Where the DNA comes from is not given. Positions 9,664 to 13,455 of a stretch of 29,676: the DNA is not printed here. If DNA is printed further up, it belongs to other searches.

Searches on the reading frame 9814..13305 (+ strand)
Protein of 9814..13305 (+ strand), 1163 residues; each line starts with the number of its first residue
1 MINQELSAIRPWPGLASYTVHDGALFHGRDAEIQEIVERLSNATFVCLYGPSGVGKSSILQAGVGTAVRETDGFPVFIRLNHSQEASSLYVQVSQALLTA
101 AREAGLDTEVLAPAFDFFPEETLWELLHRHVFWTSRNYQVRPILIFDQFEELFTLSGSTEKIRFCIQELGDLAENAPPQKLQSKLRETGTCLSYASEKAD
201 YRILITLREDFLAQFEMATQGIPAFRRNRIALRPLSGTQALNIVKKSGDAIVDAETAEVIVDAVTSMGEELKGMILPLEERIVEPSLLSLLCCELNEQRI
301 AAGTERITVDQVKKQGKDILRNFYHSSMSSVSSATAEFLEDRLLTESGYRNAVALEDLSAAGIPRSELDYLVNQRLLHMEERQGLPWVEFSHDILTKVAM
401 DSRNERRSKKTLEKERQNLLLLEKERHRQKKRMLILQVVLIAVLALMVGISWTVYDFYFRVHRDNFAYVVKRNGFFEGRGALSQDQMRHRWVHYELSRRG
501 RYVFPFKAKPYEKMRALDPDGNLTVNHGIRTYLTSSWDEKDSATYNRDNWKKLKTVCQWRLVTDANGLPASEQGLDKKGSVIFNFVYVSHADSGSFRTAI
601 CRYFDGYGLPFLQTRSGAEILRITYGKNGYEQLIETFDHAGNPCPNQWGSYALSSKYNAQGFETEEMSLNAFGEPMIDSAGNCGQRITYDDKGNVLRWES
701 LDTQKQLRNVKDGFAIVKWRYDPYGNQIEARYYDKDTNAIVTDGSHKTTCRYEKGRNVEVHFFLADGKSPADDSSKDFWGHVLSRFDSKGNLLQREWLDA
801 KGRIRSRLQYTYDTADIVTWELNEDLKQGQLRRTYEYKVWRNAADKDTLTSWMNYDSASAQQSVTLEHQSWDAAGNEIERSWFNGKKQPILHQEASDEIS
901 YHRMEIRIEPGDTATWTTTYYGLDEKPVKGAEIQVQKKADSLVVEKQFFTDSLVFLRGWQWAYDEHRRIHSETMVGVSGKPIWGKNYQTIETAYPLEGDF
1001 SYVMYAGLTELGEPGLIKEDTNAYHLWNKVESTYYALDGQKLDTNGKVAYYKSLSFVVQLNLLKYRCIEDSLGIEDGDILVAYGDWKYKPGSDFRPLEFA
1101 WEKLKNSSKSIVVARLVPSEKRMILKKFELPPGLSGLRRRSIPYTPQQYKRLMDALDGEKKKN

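Call 65: search_protein_families(library=pfam, proteins=[window:9814-13305:+], max_evalue=0.001)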
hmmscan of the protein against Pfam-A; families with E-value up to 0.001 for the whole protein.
window:9814-13305:+ (1163 aa): 6 families
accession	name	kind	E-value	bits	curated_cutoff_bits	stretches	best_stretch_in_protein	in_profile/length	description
PF20703.3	nSTAND1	-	8.2e-31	108.4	27.1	1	11-396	1-341/379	Novel STAND NTPase 1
PF13191.12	AAA_16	-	1.5e-07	32.5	32.6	1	26-154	2-146/167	AAA ATPase domain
PF13401.12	AAA_22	-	7.1e-07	30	27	1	41-169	3-104/130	AAA domain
PF25201.1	nSTAND6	-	2.3e-06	28.2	27.7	1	27-99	2-73/148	Novel STAND NTPase 6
PF01637.24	ATPase_2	-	5.9e-05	23.4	33.2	1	26-175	1-141/225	ATPase domain predominantly from Archaea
PF03193.22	RsgA_GTPase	-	0.00044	20.6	30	1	31-70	95-133/174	RsgA GTPase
